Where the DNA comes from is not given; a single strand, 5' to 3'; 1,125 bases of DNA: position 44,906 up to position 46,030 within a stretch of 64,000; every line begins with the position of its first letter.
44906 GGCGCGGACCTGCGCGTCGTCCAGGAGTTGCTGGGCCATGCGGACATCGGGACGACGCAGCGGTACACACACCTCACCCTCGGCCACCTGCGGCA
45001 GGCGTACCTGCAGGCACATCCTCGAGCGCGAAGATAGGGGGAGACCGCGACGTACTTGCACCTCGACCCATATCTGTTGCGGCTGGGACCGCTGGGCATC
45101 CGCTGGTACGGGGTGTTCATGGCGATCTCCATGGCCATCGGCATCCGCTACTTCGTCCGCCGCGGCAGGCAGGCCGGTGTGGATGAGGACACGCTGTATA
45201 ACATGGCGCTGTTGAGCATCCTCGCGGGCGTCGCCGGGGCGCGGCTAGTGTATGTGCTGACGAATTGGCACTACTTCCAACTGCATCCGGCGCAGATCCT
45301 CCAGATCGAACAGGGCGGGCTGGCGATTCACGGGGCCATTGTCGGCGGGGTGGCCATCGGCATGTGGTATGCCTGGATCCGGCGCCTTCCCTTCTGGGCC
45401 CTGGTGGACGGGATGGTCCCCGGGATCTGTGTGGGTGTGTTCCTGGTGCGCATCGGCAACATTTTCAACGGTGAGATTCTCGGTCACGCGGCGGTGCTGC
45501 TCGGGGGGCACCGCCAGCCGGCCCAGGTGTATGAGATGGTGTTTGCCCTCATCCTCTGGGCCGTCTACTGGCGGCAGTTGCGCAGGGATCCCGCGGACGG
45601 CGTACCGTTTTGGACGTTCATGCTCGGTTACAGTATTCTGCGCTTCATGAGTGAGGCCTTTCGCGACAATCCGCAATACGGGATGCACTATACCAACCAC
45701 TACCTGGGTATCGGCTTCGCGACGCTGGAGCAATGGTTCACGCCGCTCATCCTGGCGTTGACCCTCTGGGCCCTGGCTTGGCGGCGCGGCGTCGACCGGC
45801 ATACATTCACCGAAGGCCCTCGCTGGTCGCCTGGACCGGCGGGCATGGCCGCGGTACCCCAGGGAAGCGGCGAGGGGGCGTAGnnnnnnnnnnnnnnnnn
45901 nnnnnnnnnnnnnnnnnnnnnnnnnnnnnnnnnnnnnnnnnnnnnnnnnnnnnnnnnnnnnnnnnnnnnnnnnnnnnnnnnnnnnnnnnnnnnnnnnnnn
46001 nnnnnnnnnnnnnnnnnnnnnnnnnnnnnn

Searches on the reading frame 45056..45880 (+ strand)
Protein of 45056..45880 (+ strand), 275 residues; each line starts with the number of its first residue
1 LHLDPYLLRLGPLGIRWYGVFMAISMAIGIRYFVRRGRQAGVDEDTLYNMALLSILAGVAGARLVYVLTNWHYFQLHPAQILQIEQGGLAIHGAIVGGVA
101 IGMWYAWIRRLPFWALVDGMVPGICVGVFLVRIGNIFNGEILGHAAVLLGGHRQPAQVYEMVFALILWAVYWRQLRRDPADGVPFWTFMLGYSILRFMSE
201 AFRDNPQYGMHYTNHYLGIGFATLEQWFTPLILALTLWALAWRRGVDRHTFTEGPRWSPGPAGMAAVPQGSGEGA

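Call 67: search_protein_families(library=pfam, proteins=[window:45056-45880:+], max_evalue=0.00001)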
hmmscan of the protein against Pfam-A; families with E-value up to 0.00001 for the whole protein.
window:45056-45880:+ (275 aa): 1 family
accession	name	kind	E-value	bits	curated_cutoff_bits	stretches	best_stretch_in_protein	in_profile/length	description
PF01790.23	LGT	-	1.1e-48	166.1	24.9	1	5-242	1-240/240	Prolipoprotein diacylglyceryl transferase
